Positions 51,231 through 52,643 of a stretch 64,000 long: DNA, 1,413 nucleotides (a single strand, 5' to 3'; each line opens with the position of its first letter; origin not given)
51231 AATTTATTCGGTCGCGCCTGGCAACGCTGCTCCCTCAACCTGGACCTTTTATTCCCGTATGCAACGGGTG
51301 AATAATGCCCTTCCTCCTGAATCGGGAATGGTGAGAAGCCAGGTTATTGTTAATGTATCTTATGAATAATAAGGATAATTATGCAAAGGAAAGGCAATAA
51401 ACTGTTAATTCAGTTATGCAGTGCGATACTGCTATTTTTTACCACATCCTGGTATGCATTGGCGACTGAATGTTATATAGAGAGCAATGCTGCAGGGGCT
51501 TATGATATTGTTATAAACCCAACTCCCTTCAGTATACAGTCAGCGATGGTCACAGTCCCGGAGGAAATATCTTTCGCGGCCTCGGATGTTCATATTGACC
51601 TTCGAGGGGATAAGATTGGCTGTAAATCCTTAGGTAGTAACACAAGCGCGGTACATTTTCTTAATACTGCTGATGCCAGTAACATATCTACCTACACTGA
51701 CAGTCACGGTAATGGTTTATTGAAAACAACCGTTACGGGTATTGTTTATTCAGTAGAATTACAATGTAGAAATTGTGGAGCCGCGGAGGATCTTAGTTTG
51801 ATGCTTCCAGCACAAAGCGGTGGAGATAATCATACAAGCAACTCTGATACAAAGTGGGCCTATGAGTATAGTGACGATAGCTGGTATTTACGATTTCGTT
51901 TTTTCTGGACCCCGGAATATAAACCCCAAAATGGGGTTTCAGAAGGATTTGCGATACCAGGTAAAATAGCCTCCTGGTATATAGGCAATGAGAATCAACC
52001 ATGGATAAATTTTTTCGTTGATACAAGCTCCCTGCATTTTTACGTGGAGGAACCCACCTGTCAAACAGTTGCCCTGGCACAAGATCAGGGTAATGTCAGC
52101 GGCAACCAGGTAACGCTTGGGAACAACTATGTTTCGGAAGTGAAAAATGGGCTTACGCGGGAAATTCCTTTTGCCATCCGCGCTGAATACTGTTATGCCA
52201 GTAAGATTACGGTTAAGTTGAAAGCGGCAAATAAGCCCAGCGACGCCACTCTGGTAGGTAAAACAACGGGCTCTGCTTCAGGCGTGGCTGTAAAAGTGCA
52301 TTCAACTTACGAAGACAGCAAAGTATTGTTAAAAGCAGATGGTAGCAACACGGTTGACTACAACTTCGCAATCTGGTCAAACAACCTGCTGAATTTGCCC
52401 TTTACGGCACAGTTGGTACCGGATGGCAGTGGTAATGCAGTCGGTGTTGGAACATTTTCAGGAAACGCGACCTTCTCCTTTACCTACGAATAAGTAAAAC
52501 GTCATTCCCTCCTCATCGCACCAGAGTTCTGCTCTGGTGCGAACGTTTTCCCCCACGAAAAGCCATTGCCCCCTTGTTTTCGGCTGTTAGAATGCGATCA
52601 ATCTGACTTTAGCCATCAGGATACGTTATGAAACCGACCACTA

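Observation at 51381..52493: Tip adhesin gene of the fimbrial operon looks like a compositional outlier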

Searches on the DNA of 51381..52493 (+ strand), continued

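Call 22: get_annotated_region(hit=H69, flank=8000)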
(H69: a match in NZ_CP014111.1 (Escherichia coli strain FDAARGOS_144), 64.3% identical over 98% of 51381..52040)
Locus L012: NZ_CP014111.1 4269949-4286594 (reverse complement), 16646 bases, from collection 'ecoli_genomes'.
description: Escherichia coli strain FDAARGOS_144 chromosome, complete genome
organism: Escherichia coli strain FDAARGOS_144 (NCBI taxid 562)
replicon: chromosome; assembly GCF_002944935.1
host: Homo sapiens; source: urine; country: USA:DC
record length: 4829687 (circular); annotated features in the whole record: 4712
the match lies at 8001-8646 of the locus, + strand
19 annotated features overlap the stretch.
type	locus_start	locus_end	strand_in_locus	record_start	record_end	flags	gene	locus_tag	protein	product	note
CDS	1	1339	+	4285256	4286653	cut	pcnB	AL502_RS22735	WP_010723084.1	polynucleotide adenylyltransferase PcnB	-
CDS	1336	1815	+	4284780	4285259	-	folK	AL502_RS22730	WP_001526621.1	2-amino-4-hydroxy-6-hydroxymethyldihydropteridine diphosphokinase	-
CDS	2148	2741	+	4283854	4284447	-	-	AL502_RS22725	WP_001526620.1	fimbrial protein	-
CDS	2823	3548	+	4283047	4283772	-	-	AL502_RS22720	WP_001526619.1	fimbrial chaperone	-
CDS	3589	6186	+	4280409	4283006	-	-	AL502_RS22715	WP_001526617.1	outer membrane usher protein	-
CDS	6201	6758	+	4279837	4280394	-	-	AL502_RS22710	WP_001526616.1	fimbrial protein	-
CDS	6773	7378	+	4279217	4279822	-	-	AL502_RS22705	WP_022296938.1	fimbrial protein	-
CDS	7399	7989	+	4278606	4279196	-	-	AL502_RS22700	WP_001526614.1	fimbrial-like protein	-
CDS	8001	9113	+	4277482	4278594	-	-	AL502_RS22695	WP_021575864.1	fimbrial protein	-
CDS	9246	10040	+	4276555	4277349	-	panB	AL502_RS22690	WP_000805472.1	3-methyl-2-oxobutanoate hydroxymethyltransferase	-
CDS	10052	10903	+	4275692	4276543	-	panC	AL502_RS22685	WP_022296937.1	pantoate--beta-alanine ligase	-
CDS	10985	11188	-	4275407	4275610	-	-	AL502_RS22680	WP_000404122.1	hypothetical protein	-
CDS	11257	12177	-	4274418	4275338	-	rpnC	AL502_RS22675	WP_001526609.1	Rpn family recombination-promoting nuclease/putative transposase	-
CDS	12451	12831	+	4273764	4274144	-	panD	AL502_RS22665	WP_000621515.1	aspartate 1-decarboxylase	-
CDS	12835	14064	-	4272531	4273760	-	yadE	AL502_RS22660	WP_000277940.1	polysaccharide deacetylase family protein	-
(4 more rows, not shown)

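Call 23: get_annotated_region(hit=H40, flank=8500)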
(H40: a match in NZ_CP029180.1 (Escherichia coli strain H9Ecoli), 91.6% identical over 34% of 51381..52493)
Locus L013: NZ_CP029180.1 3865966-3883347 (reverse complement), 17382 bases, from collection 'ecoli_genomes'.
description: Escherichia coli strain H9Ecoli chromosome, complete genome
organism: Escherichia coli strain H9Ecoli (NCBI taxid 562)
replicon: chromosome; assembly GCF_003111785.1
host: Homo sapiens; source: feces; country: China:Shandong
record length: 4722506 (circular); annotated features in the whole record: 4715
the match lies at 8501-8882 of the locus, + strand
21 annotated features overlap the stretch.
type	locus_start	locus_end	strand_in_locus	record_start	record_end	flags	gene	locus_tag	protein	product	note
CDS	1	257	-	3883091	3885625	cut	mrcB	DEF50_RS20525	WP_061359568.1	bifunctional glycosyl transferase/transpeptidase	-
CDS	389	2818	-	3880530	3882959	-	hrpB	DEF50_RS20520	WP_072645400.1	ATP-dependent helicase HrpB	-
CDS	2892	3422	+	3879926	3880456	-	thpR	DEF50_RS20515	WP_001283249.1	RNA 2',3'-cyclic phosphodiesterase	-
CDS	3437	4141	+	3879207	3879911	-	sfsA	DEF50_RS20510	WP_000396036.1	DNA/RNA nuclease SfsA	-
CDS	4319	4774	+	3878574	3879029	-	dksA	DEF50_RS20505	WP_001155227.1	RNA polymerase-binding protein DksA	-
CDS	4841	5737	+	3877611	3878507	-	gluQRS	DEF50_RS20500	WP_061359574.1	tRNA glutamyl-Q(34) synthetase GluQRS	-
CDS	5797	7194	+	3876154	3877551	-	pcnB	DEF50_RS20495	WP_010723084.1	polynucleotide adenylyltransferase PcnB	-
CDS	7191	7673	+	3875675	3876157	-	folK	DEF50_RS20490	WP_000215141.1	2-amino-4-hydroxy-6-hydroxymethyldihydropteridine diphosphokinase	-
CDS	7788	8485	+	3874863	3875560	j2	-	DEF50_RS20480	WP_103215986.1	IS1-like element IS1A family transposase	programmed frameshift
CDS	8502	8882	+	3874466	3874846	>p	-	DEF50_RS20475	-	fimbrial protein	incomplete; partial in the middle of a contig; missing N-terminus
CDS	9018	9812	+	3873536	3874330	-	panB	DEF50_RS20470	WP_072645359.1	3-methyl-2-oxobutanoate hydroxymethyltransferase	-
CDS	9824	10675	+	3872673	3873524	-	panC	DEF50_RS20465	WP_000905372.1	pantoate--beta-alanine ligase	-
CDS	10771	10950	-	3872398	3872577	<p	-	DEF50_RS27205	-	hypothetical protein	incomplete; partial in the middle of a contig; missing N-terminus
CDS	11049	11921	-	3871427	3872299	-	rpnC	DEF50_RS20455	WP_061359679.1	recombination-promoting nuclease RpnC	-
CDS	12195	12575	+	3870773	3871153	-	panD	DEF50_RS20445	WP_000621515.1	aspartate 1-decarboxylase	-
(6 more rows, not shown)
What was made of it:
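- Tried and rejected: The annotation shows an IS1-associated deletion of the operon (call 23), so it was rejected as evidence.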

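Call 24: get_annotated_region(hit=H71, flank=8500)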
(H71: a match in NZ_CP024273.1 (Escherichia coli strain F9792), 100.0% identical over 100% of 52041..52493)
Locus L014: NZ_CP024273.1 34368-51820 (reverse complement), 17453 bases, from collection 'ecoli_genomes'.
description: Escherichia coli strain F9792 chromosome, complete genome
organism: Escherichia coli strain F9792 (NCBI taxid 562)
replicon: chromosome; assembly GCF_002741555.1
host: missing; source: missing; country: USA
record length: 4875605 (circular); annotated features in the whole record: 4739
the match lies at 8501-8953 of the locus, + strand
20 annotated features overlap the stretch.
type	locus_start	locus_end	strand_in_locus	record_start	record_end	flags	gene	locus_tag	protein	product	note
CDS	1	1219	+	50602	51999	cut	pcnB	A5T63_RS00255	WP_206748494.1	polynucleotide adenylyltransferase PcnB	-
CDS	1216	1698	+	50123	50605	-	folK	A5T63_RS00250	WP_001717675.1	2-amino-4-hydroxy-6-hydroxymethyldihydropteridine diphosphokinase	-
CDS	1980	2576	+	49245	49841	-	-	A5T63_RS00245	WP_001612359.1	fimbrial protein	-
CDS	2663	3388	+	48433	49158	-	-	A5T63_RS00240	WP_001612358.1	fimbrial chaperone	-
CDS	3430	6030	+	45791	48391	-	-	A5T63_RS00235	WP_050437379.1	outer membrane usher protein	-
CDS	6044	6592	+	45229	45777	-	-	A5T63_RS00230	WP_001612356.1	fimbrial protein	-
CDS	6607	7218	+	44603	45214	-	-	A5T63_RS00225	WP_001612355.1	fimbrial protein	-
CDS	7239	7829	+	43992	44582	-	-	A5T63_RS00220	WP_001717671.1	fimbrial-like protein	-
CDS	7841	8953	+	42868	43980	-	-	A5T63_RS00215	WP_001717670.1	fimbrial protein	-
CDS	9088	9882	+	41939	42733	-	panB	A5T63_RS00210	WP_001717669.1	3-methyl-2-oxobutanoate hydroxymethyltransferase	-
CDS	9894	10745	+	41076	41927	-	panC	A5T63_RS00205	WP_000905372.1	pantoate--beta-alanine ligase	-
CDS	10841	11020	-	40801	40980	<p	-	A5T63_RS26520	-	hypothetical protein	incomplete; partial in the middle of a contig; missing N-terminus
CDS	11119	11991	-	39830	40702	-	rpnC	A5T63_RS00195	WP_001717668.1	recombination-promoting nuclease RpnC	-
CDS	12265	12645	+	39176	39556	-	panD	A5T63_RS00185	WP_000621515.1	aspartate 1-decarboxylase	-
CDS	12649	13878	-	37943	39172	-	yadE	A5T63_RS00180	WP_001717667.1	polysaccharide deacetylase family protein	-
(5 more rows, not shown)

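Call 25: get_annotated_region(hit=H42, flank=8000)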
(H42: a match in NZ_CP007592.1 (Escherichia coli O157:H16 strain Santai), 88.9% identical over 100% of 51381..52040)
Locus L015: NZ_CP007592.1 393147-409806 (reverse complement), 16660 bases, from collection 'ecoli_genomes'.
description: Escherichia coli O157:H16 strain Santai chromosome, complete genome
organism: Escherichia coli O157:H16 strain Santai (NCBI taxid 930406)
replicon: chromosome; assembly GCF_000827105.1
host: duck; source: rectum of clinical healthy adult laying duck; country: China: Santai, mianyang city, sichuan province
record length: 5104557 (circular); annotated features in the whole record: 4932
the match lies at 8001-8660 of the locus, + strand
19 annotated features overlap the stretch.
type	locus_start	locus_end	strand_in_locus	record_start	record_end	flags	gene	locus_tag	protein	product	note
CDS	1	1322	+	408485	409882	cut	pcnB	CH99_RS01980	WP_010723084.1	polynucleotide adenylyltransferase PcnB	-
CDS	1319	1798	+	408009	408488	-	folK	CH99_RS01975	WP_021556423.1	2-amino-4-hydroxy-6-hydroxymethyldihydropteridine diphosphokinase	-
CDS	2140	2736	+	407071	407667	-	-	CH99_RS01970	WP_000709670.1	fimbrial protein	-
CDS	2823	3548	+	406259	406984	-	-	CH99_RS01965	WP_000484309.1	fimbrial chaperone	-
CDS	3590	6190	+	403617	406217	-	-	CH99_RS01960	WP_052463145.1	outer membrane usher protein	-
CDS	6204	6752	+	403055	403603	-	-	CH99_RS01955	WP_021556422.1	fimbrial protein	-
CDS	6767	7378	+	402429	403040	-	-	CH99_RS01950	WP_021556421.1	fimbrial protein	-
CDS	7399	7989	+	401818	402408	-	-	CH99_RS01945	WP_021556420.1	fimbrial-like protein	-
CDS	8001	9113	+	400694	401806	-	-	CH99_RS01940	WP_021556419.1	fimbrial protein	-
CDS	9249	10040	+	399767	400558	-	panB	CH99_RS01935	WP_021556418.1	3-methyl-2-oxobutanoate hydroxymethyltransferase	-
CDS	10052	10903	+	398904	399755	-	panC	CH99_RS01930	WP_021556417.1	pantoate--beta-alanine ligase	-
CDS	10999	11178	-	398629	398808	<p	-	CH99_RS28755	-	hypothetical protein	incomplete; partial in the middle of a contig; missing N-terminus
CDS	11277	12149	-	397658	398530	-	rpnC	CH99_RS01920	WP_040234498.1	recombination-promoting nuclease RpnC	-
CDS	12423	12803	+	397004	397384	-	panD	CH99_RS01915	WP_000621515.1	aspartate 1-decarboxylase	-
CDS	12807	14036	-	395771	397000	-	yadE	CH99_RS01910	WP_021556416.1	polysaccharide deacetylase family protein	-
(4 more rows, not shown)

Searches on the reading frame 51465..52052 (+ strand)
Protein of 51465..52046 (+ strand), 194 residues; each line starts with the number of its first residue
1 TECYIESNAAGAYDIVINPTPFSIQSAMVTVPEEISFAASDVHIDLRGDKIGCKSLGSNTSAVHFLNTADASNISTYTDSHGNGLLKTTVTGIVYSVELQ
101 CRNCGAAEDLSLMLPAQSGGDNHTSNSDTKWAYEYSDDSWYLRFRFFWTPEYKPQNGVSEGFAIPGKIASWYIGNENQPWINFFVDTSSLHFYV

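Call 34: find_homologous_proteins(query=window:51465-52046:+, max_evalue=0.001)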
Query seq(194 aa) (194 aa): 6 proteins with E <= 0.001 among 37 candidates.
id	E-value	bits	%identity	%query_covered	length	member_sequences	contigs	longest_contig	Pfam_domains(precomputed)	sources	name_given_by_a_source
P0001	1.7e-87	310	78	93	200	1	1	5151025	-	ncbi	-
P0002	1.1e-81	291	79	84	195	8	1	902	-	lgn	-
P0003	2.1e-81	290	66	99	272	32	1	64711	-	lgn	-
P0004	1.7e-51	193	63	77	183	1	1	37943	-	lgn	-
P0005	1.9e-41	160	66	58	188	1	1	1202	-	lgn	-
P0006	6.7e-38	148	72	51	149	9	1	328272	-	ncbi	-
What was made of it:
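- Tried and rejected: A protein-database search with the lectin domain alone returned only six fragmentary hits (call 34) and was uninformative.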

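Call 60: predict_structure(alignment_id=A2)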
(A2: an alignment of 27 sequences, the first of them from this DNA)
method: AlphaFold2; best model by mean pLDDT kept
length: 196 residues; sequences in the alignment: 27
mean_pLDDT: 94.5   pTM: 0.90
mean pLDDT of the five models: 94.5, 94.4, 94.3, 92.3, 92.0
residues with pLDDT >= 90: 171; 70-90: 22; 50-70: 3; < 50: 0
segments of 3 or more residues with pLDDT < 50: none
pLDDT, mean of each block of 10 residues (from residue 1): 93 96 95 97 97 82 96 98 98 98 92 97 83 92 98 95 98 94 97 95
secondary structure, 60 per line:
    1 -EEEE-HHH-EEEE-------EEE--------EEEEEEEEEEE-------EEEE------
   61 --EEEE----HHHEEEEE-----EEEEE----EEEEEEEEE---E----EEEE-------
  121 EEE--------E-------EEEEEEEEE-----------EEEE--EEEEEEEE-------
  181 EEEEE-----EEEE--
elements in order: E2-5 E11-14 E22-24 E33-43 E51-54 E63-66 E74-78 E84-88 E93-101 E110-113 E121-123 E140-148 E160-163 E166-173 E181-185 E191-194
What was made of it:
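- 51465..52040 (+): Receptor-binding (lectin) domain, residues 29 to about 220: AT-rich, hypervariable, four Cys (31, 81, 119, 122). Domain model pLDDT 94.5 (call 60).
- On Two-domain tip adhesin of a classical chaperone-usher fimbria: AlphaFold2 model of residues 29-224 has pLDDT 94.5 (call 60).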
